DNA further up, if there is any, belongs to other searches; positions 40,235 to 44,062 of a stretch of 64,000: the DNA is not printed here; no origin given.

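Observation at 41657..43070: Three near-identical 471-bp tandem repeats in the TAA stalk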

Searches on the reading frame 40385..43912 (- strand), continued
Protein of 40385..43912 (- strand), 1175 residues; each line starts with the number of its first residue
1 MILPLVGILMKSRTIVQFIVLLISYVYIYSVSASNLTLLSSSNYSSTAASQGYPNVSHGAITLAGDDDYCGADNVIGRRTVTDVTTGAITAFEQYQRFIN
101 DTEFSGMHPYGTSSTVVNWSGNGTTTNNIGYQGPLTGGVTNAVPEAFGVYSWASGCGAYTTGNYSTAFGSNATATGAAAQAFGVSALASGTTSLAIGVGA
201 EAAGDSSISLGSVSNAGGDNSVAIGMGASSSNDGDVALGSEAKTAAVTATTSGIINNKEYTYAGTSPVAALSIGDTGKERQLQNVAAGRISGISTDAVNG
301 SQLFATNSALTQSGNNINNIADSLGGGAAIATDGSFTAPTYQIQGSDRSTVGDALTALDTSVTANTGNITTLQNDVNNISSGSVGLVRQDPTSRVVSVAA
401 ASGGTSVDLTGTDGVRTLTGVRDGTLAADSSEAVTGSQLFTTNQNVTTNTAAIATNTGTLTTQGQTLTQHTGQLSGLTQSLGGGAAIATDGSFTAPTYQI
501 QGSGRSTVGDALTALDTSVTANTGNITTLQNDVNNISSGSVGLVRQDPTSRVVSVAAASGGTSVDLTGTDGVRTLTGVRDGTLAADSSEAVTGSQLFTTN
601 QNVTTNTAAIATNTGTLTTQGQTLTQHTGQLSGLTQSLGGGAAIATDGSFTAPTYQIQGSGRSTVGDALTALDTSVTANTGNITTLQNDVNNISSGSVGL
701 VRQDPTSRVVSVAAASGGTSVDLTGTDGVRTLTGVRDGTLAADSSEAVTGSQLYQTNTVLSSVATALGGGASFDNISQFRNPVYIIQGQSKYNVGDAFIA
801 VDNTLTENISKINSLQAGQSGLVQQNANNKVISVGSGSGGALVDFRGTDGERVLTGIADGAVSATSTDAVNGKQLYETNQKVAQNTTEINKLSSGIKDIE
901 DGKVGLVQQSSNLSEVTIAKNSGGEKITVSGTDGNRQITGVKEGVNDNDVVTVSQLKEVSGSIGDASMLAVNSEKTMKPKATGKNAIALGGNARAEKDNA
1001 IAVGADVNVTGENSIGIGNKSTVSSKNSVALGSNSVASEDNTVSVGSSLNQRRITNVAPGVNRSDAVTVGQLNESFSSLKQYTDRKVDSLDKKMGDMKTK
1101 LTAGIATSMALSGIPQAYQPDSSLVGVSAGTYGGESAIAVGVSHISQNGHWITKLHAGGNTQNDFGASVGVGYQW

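Call 15: find_homologous_proteins(query=window:40385-43912:-, max_evalue=1e-20)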
Query window:40385-43912:- (1175 aa): 7756 proteins with E <= 1e-20 among 8000 candidates; the best 120 are listed.
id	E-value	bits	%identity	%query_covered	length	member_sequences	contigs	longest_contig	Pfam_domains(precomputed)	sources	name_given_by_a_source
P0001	0.0e+0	2184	56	78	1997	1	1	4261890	PF03895.22,PF05658.20,PF05662.20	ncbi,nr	ncbi:hypothetical protein TUM12370_16110 [Salmonella enterica subsp. enterica serovar Choleraesuis]|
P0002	0.0e+0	2081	61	74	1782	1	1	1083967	PF03895.22,PF11480.14,PF05658.20,PF05662.20,PF28019.1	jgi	jgi:hypothetical protein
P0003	0.0e+0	1759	92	51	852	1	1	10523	PF03895.22,PF05658.20,PF05662.20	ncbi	ncbi:TPA: YadA family autotransporter adhesin [Escherichia coli]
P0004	0.0e+0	1291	76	38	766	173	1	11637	PF03895.22,PF05658.20,PF05662.20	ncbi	ncbi:YadA family autotransporter adhesin [Escherichia coli O74:H39]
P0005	0.0e+0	1268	78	48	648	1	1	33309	PF05658.20,PF05662.20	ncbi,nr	ncbi:hypothetical protein CS808_004118 [Escherichia coli]|nr:hypothetical protein [Escherichia coli]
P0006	0.0e+0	1265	56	44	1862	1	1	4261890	PF13018.12,PF03895.22,PF01253.28,PF05658.20,PF05662.20,PF27881.1,PF28019.1,PF19380.5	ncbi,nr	ncbi:hypothetical protein TUM12370_32960 [Salmonella enterica subsp. enterica serovar Choleraesuis]|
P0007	0.0e+0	1144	76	38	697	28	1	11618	PF03895.22,PF05658.20,PF05662.20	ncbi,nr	ncbi:hypothetical protein DXT11_26935 [Escherichia coli]|nr:hypothetical protein [Escherichia coli]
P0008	0.0e+0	1051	72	33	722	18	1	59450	PF05658.20,PF05662.20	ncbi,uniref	ncbi:hypothetical protein FPV20_20055, partial [Escherichia coli O177]|uniref:YadA family autotransp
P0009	7.3e-267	907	39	74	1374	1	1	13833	PF05658.20,PF05662.20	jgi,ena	-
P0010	2.5e-265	902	31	83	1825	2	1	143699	PF05658.20,PF05662.20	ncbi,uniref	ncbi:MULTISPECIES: YadA-like family protein [Enterobacterales]|uniref:YadA-like family protein n=1 T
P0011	7.0e-263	894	41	47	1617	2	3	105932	PF10805.15,PF03895.22,PF05658.20,PF05662.20,PF20667.4,PF18023.8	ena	-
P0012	3.3e-247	842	55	72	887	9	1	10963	PF19686.5,PF03895.22,PF05658.20,PF05662.20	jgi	jgi:hypothetical protein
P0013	1.4e-243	830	-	-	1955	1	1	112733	PF05658.20,PF05662.20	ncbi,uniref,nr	ncbi:YadA-like family protein [Pseudomonas sp. 1912-s]|uniref:YadA-like family protein n=1 Tax=Pseud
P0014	8.5e-243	827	36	78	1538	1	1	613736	PF14685.15,PF03895.22,PF05658.20,PF05662.20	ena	-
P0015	8.7e-242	824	46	21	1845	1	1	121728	PF22199.3,PF19581.5,PF03895.22,PF09894.17,PF05658.20,PF05662.20,PF26068.1,PF24473.2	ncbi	ncbi:autotransporter adhesin, partial [Klebsiella oxytoca]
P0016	1.2e-241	823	46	21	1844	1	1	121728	PF22199.3,PF19581.5,PF03895.22,PF09894.17,PF05658.20,PF05662.20,PF26068.1,PF24473.2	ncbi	ncbi:YadA-like family protein [Klebsiella oxytoca]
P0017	1.4e-232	793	34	78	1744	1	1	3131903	PF03895.22,PF05658.20,PF05662.20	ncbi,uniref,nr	ncbi:YadA-like family protein [Caballeronia sp. LZ034LL]|uniref:beta strand repeat-containing protei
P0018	2.7e-227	776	34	77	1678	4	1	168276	PF14685.15,PF13018.12,PF03895.22,PF05658.20,PF05662.20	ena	-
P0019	3.8e-218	746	-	-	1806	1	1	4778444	PF03895.22,PF05658.20,PF05662.20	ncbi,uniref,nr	ncbi:Adhesin yadA precursor [Cedecea lapagei]|uniref:Adhesin yadA n=1 Tax=Cedecea lapagei TaxID=1588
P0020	2.4e-207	710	43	43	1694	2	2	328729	PF10651.16,PF03895.22,PF05658.20,PF05662.20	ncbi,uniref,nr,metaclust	ncbi:hypothetical protein ARC20_05215 [Stenotrophomonas panacihumi]|uniref:Autotransporter domain-co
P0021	2.7e-204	700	34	76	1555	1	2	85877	PF14685.15,PF13018.12,PF03895.22,PF05658.20,PF05662.20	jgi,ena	-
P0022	2.4e-203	697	54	58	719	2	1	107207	PF03895.22,PF05658.20,PF05662.20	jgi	jgi:autotransporter adhesin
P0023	1.5e-201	691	39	45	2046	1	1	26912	PF13018.12,PF10805.15,PF03895.22,PF23991.2,PF05658.20,PF05662.20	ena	-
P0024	4.8e-200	686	32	63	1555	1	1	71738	PF13018.12,PF03895.22,PF05662.20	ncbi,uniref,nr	ncbi:ESPR-type extended signal peptide-containing protein [Candidatus Fukatsuia symbiotica]|uniref:E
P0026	3.7e-199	683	48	65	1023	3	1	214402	PF13018.12,PF03895.22,PF05658.20,PF05662.20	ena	-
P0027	6.1e-198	679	-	-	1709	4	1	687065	PF03895.22,PF05658.20,PF05662.20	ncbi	-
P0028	1.7e-197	677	34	43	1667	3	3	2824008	PF13018.12,PF03895.22,PF05662.20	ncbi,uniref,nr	ncbi:ESPR-type extended signal peptide-containing protein [Candidatus Fukatsuia symbiotica]|uniref:A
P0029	1.2e-194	668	40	73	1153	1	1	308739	PF03895.22,PF05658.20,PF05662.20,PF28019.1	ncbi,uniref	ncbi:YadA-like family protein [Rouxiella sp. Mn2063]|uniref:YadA-like family protein n=1 Tax=Rouxiel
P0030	1.8e-193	664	33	76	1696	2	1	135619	PF13018.12,PF03895.22,PF05658.20,PF05662.20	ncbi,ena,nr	ncbi:MAG TPA: YadA-like family protein [Stenotrophomonas sp.]|nr:YadA-like family protein [Stenotrop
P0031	1.4e-191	658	32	83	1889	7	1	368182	PF03895.22,PF05658.20,PF05662.20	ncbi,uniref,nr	ncbi:YadA-like family protein [Pseudomonas synxantha]|uniref:YadA-like family protein n=2 Tax=Pseudo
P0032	9.5e-190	652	48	21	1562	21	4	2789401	PF03895.22,PF05658.20,PF05662.20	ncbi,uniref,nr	ncbi:YadA-like family protein [Enterobacter ludwigii]|uniref:YadA-like family protein n=1 Tax=Entero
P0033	1.6e-186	641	33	73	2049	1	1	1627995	PF12544.14,PF03895.22,PF05658.20,PF05662.20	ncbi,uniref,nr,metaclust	ncbi:Vomp family autotransporter [Bartonella sp. AR 15-3]|uniref:Vomp family autotransporter n=1 Tax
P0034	1.4e-180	621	54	51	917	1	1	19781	PF13018.12,PF03895.22,PF05658.20,PF05662.20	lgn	-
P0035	2.4e-177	610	32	59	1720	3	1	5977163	PF05769.17,PF10805.15,PF03895.22,PF23991.2,PF05658.20,PF05662.20,PF12308.14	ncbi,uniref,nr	ncbi:YadA-like family protein [Pseudomonas sp. PSE14]|uniref:YadA-like family protein n=1 Tax=Pseudo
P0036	2.3e-176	607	48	21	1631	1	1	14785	PF13018.12,PF03895.22,PF05658.20,PF05662.20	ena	-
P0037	8.1e-176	605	48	21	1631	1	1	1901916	PF13018.12,PF03895.22,PF05658.20,PF05662.20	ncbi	-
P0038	9.8e-176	605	-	-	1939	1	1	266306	PF03895.22,PF05658.20,PF05662.20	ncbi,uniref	ncbi:YadA-like family protein [Pseudomonas sp. LABIM340]|uniref:YadA-like family protein n=1 Tax=Pse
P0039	1.7e-175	604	48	21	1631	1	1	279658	PF13018.12,PF03895.22,PF05658.20,PF05662.20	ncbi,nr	ncbi:YadA-like family protein [Enterobacter cloacae]|nr:YadA-like family protein [Enterobacter cloac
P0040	3.9e-175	603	-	-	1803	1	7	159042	PF03895.22,PF05658.20,PF05662.20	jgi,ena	-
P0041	2.2e-174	601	-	-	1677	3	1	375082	PF22199.3,PF03895.22,PF05658.20,PF05662.20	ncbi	-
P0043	2.5e-172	594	-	-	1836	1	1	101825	PF03895.22,PF05658.20,PF05662.20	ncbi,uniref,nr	ncbi:YadA-like family protein [Pseudomonas sp. AM4(2022)]|uniref:YadA-like family protein n=1 Tax=Ps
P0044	1.2e-171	592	-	-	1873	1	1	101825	PF03895.22,PF05658.20,PF05662.20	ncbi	-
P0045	4.4e-171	590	-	-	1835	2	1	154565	PF03895.22,PF05658.20,PF05662.20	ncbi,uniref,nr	ncbi:YadA-like family protein [Pseudomonas sp. GL93]|uniref:YadA-like family protein n=1 Tax=Pseudom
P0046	7.6e-167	576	-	-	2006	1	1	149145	PF13018.12,PF03895.22,PF05658.20,PF05662.20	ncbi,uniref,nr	ncbi:YadA-like family protein [Pseudomonas sp. BF61]|uniref:YadA-like family protein n=1 Tax=Pseudom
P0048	1.3e-165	572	41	28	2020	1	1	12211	PF13018.12,PF03895.22,PF05658.20,PF05662.20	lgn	-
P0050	4.6e-165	570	32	76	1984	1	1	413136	PF03895.22,PF05658.20,PF05662.20,PF22180.4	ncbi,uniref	ncbi:YadA-like family protein [Paraburkholderia agricolaris]|uniref:YadA-like family protein n=1 Tax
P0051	1.7e-164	568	35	82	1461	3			PF03895.22,PF05658.20,PF05662.20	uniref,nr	uniref:beta strand repeat-containing protein n=1 Tax=Paraburkholderia caribensis TaxID=75105 RepID=U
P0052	1.7e-164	568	-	-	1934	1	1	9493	PF13018.12,PF03895.22,PF05658.20,PF05662.20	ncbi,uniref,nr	ncbi:hypothetical protein FEM54_15720 [Pseudomonas edaphica]|uniref:Adhesin n=2 Tax=Gammaproteobacte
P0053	4.0e-161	557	-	-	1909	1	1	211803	PF13018.12,PF03895.22,PF00236.24,PF05658.20,PF05662.20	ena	-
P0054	1.3e-160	555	36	60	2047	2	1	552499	PF03895.22,PF05658.20,PF05662.20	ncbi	-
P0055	5.2e-160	553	-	-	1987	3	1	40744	PF13018.12,PF03895.22,PF05658.20,PF05662.20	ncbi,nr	ncbi:hypothetical protein HCW38_22905 [Escherichia coli]|nr:hypothetical protein [Escherichia coli]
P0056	3.1e-158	547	43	28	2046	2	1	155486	PF13018.12,PF03895.22,PF05658.20,PF05662.20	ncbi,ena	-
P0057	5.2e-157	543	-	-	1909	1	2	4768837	PF13018.12,PF03895.22,PF05658.20,PF05662.20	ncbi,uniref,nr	ncbi:YadA-like family protein [Escherichia coli]|uniref:YadA-like family protein n=3 Tax=Escherichia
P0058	5.9e-157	543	-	-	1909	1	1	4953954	PF13018.12,PF03895.22,PF00236.24,PF05658.20,PF05662.20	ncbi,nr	ncbi:YadA-like family protein [Escherichia coli]|nr:YadA-like family protein [Escherichia coli]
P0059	6.5e-157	543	-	-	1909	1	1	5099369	PF13018.12,PF03895.22,PF00236.24,PF05658.20,PF05662.20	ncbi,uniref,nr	ncbi:YadA-like family protein [Escherichia coli]|uniref:YadA-like family protein n=8 Tax=Enterobacte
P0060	9.4e-157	542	-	-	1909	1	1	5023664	PF13018.12,PF03895.22,PF00236.24,PF05658.20,PF05662.20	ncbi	ncbi:YadA-like family protein [Escherichia coli]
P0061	9.7e-157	542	-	-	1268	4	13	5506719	PF13018.12,PF03895.22,PF05658.20,PF05662.20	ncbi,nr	ncbi:YadA-like family protein [Xanthomonas citri pv. glycines]|nr:YadA-like family protein [Xanthomo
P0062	1.4e-156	542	43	28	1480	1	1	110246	PF13018.12,PF03895.22,PF05658.20,PF05662.20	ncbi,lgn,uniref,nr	ncbi:YadA-like family protein [Lelliottia aquatilis]|uniref:YadA-like family protein n=1 Tax=Lelliot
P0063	2.7e-156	541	-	-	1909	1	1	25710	PF13018.12,PF03895.22,PF05658.20,PF05662.20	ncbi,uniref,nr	ncbi:hypothetical protein DU329_21715 [Escherichia coli]|uniref:YadA-like family protein n=2 Tax=Esc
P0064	4.4e-156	540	46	21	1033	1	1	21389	PF03895.22,PF05658.20,PF05662.20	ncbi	ncbi:YadA family autotransporter adhesin [Klebsiella grimontii]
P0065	9.0e-156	539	-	-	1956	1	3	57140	PF13018.12,PF03895.22,PF05658.20,PF05662.20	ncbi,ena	-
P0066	1.9e-155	538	-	-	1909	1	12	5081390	PF13018.12,PF03895.22,PF05658.20,PF05662.20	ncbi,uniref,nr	ncbi:YadA-like family protein [Escherichia coli]|uniref:YadA-like family protein n=3 Tax=Escherichia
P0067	2.5e-155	538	-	-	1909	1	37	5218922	PF13018.12,PF03895.22,PF05658.20,PF05662.20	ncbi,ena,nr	ncbi:hypothetical protein AW097_23890 [Escherichia coli]|nr:YadA-like family protein [Escherichia co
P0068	5.9e-155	536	-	-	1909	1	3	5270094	PF13018.12,PF03895.22,PF00236.24,PF05658.20,PF05662.20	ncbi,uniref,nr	ncbi:YadA-like family protein [Escherichia coli]|uniref:YadA-like family protein n=4 Tax=Escherichia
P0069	6.1e-155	536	27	60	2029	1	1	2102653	PF03895.22,PF05658.20,PF05662.20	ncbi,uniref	ncbi:Vomp family autotransporter [Bartonella heixiaziensis]|uniref:Vomp family autotransporter n=1 T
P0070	7.3e-155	536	-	-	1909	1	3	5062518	PF13018.12,PF03895.22,PF05658.20,PF05662.20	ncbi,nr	ncbi:YadA-like family protein [Escherichia coli]|nr:YadA-like family protein [Escherichia coli] MCZ5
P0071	7.5e-155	536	30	76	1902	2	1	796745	PF03895.22,PF05658.20,PF05662.20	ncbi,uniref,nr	ncbi:YadA-like family protein [Paraburkholderia sp. BCC1876]|uniref:YadA-like family protein n=1 Tax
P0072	7.7e-155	536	-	-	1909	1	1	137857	PF13018.12,PF03895.22,PF05658.20,PF05662.20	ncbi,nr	ncbi:hypothetical protein CWJ69_001606 [Escherichia coli]|nr:hypothetical protein [Escherichia coli]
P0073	9.7e-155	536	-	-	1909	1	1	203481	PF13018.12,PF03895.22,PF05658.20,PF05662.20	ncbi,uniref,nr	ncbi:YadA-like family protein [Escherichia coli]|uniref:YadA-like family protein n=1 Tax=Escherichia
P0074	1.5e-154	535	-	-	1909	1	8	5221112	PF13018.12,PF03895.22,PF05658.20,PF05662.20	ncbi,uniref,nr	ncbi:YadA-like family protein [Escherichia coli]|uniref:YadA-like family protein n=1 Tax=Escherichia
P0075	2.8e-154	534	-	-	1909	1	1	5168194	PF13018.12,PF03895.22,PF05658.20,PF05662.20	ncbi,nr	ncbi:adhesin [Escherichia coli]|nr:adhesin [Escherichia coli]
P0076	3.2e-154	534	-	-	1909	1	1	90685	PF13018.12,PF03895.22,PF05658.20,PF05662.20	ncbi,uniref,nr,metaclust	ncbi:YadA-like family protein [Escherichia coli]|uniref:YadA-like family protein n=8 Tax=Escherichia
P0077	3.5e-154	534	-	-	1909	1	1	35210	PF13018.12,PF03895.22,PF05658.20,PF05662.20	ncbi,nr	ncbi:YadA-like family protein [Escherichia coli]|nr:YadA-like family protein [Escherichia coli]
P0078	4.0e-154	534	-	-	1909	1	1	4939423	PF13018.12,PF03895.22,PF05658.20,PF05662.20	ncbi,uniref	ncbi:YadA-like family protein [Escherichia coli]|uniref:YadA-like family protein n=1 Tax=Escherichia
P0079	4.0e-154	534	33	61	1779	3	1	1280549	PF14685.15,PF13018.12,PF05769.17,PF03895.22,PF05658.20,PF05662.20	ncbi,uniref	ncbi:YadA-like family protein [Pseudomonas sp.]|uniref:YadA-like family protein n=1 Tax=Pseudomonas 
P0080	4.8e-154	533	-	-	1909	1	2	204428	PF13018.12,PF03895.22,PF05658.20,PF05662.20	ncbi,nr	ncbi:hypothetical protein IGE84_002766 [Escherichia coli]|nr:hypothetical protein [Escherichia coli]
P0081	5.6e-154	533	-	-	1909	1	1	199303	PF13018.12,PF03895.22,PF05658.20,PF05662.20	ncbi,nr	ncbi:YadA-like family protein [Escherichia coli]|nr:YadA-like family protein [Escherichia coli]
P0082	6.4e-154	533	-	-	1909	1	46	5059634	PF13018.12,PF03895.22,PF05658.20,PF05662.20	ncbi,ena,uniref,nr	ncbi:TPA: YadA-like family protein [Escherichia coli]|uniref:YadA-like family protein n=6 Tax=Escher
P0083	1.1e-153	532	-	-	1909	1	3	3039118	PF13018.12,PF03895.22,PF00236.24,PF05658.20,PF05662.20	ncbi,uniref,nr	ncbi:YadA-like family protein [Escherichia coli]|uniref:YadA-like family protein n=14 Tax=Escherichi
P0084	1.2e-153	532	-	-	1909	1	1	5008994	PF13018.12,PF03895.22,PF05658.20,PF05662.20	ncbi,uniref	ncbi:YadA-like family protein [Escherichia coli]|uniref:YadA-like family protein n=4 Tax=Escherichia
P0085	1.9e-153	531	-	-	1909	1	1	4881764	PF13018.12,PF03895.22,PF05658.20,PF05662.20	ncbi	-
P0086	2.3e-153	531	-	-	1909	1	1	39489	PF13018.12,PF03895.22,PF05658.20,PF05662.20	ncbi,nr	ncbi:hypothetical protein DZI62_22790 [Escherichia coli]|nr:hypothetical protein [Escherichia coli]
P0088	3.5e-153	530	34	77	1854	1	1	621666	PF03895.22,PF05658.20,PF05662.20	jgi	jgi:autotransporter adhesin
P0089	3.5e-153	530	31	77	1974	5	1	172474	PF03895.22,PF05658.20,PF05662.20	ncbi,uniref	ncbi:YadA-like family protein [Paraburkholderia dilworthii]|uniref:YadA-like family protein n=1 Tax=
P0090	4.3e-153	530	37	22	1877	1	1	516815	PF13018.12,PF03895.22,PF00236.24,PF05658.20,PF05662.20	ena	-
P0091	4.4e-153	530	-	-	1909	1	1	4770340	PF13018.12,PF03895.22,PF00236.24,PF05658.20,PF05662.20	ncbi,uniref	ncbi:YadA-like family protein [Escherichia coli]|uniref:YadA-like family protein n=1 Tax=Escherichia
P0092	3.4e-152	527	-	-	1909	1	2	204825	PF13018.12,PF03895.22,PF05658.20,PF05662.20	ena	-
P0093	3.9e-152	527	-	-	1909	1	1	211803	PF13018.12,PF03895.22,PF00236.24,PF05658.20,PF05662.20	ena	-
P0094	6.1e-152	526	-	-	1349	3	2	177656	PF03895.22,PF05658.20,PF05662.20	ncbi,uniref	ncbi:YadA family autotransporter adhesin [Lysobacter enzymogenes]|uniref:YadA family autotransporter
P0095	2.4e-151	524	49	21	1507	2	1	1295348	PF13018.12,PF03895.22,PF05658.20,PF05662.20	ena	-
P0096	3.4e-151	524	-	-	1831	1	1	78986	PF13018.12,PF03895.22,PF05658.20,PF05662.20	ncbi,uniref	ncbi:YadA-like family protein [Escherichia coli]|uniref:YadA-like family protein n=1 Tax=Escherichia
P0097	6.8e-151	523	-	-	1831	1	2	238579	PF13018.12,PF03895.22,PF05658.20,PF05662.20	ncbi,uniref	ncbi:YadA-like family protein [Escherichia coli]|uniref:YadA-like family protein n=2 Tax=Escherichia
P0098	9.3e-151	522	38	22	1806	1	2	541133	PF13018.12,PF03895.22,PF00236.24,PF05658.20,PF05662.20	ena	-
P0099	1.3e-150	522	-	-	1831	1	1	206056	PF13018.12,PF03895.22,PF05658.20,PF05662.20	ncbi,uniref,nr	ncbi:YadA-like family protein [Escherichia coli]|uniref:YadA-like family protein n=1 Tax=Escherichia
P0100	1.9e-150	521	-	-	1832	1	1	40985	PF13018.12,PF03895.22,PF05658.20,PF05662.20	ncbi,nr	ncbi:YadA-like family protein [Escherichia coli]|nr:YadA-like family protein [Escherichia coli]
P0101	1.9e-150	521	-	-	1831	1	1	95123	PF13018.12,PF03895.22,PF05658.20,PF05662.20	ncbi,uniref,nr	ncbi:YadA-like family protein [Escherichia coli]|uniref:YadA-like family protein n=1 Tax=Escherichia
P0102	2.3e-150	521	31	76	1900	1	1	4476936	PF13018.12,PF03895.22,PF05658.20,PF05662.20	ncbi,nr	ncbi:Adhesin Ata autotransporter [Burkholderia sp. AD24]|nr:Adhesin Ata autotransporter [Burkholderi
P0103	2.6e-150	521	-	-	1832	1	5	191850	PF13018.12,PF03895.22,PF05658.20,PF05662.20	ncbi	ncbi:YadA-like family protein [Escherichia coli]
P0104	5.0e-150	520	-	-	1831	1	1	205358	PF13018.12,PF03895.22,PF05658.20,PF05662.20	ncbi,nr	ncbi:YadA-like family protein [Escherichia coli]|nr:YadA-like family protein [Escherichia coli]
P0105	8.1e-150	519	-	-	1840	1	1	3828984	PF13018.12,PF03895.22,PF05658.20,PF05662.20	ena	-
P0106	1.3e-149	519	-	-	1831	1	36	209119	PF13018.12,PF03895.22,PF05658.20,PF05662.20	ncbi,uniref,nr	ncbi:YadA-like family protein [Escherichia coli]|uniref:YadA-like family protein n=1 Tax=Escherichia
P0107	1.6e-149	518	-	-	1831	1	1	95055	PF13018.12,PF03895.22,PF05658.20,PF05662.20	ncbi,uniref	ncbi:YadA-like family protein [Escherichia coli]|uniref:YadA-like family protein n=1 Tax=Escherichia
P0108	2.3e-149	518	-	-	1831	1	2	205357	PF13018.12,PF03895.22,PF05658.20,PF05662.20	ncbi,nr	ncbi:YadA-like family protein [Escherichia coli]|nr:YadA-like family protein [Escherichia coli]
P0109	2.4e-149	518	-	-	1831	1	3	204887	PF13018.12,PF03895.22,PF05658.20,PF05662.20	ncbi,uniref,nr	ncbi:YadA-like family protein [Escherichia coli]|uniref:YadA-like family protein n=1 Tax=Escherichia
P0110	2.4e-149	518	-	-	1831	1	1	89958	PF13018.12,PF03895.22,PF05658.20,PF05662.20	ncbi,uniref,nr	ncbi:YadA-like family protein [Escherichia coli]|uniref:YadA-like family protein n=1 Tax=Escherichia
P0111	2.4e-149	518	-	-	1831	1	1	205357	PF13018.12,PF03895.22,PF05658.20,PF05662.20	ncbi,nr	ncbi:TPA: YadA-like family protein [Escherichia coli]|nr:YadA-like family protein [Escherichia coli]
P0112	2.7e-149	518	-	-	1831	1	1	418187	PF13018.12,PF03895.22,PF05658.20,PF05662.20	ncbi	-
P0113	2.7e-149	518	-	-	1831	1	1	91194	PF13018.12,PF03895.22,PF05658.20,PF05662.20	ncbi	ncbi:YadA-like family protein [Escherichia coli]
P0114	3.1e-149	517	-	-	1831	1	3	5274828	PF13018.12,PF03895.22,PF05658.20,PF05662.20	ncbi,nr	ncbi:YadA-like family protein [Escherichia coli]|nr:YadA-like family protein [Escherichia coli]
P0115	3.3e-149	517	-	-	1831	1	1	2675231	PF13018.12,PF03895.22,PF05658.20,PF05662.20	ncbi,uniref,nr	ncbi:YadA-like family protein [Escherichia coli]|uniref:YadA-like family protein n=3 Tax=Escherichia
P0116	3.3e-149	517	-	-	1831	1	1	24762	PF13018.12,PF03895.22,PF05658.20,PF05662.20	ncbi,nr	ncbi:hypothetical protein G5I70_004024 [Escherichia coli]|nr:hypothetical protein [Escherichia coli]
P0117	3.4e-149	517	-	-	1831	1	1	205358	PF13018.12,PF03895.22,PF05658.20,PF05662.20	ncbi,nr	ncbi:YadA-like family protein [Escherichia coli]|nr:YadA-like family protein [Escherichia coli]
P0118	4.4e-149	517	-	-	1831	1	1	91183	PF13018.12,PF03895.22,PF05658.20,PF05662.20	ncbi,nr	ncbi:hypothetical protein AXE23_003414 [Escherichia coli]|nr:hypothetical protein [Escherichia coli]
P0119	5.5e-149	517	-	-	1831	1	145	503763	PF13018.12,PF03895.22,PF05658.20,PF05662.20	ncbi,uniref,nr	ncbi:YadA-like family protein [Escherichia coli]|uniref:YadA-like family protein n=2 Tax=Escherichia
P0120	5.6e-149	517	38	22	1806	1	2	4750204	PF13018.12,PF03895.22,PF00236.24,PF05658.20,PF05662.20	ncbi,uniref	ncbi:trimeric autotransporter adhesin UpaG [Escherichia coli]|uniref:trimeric autotransporter adhesi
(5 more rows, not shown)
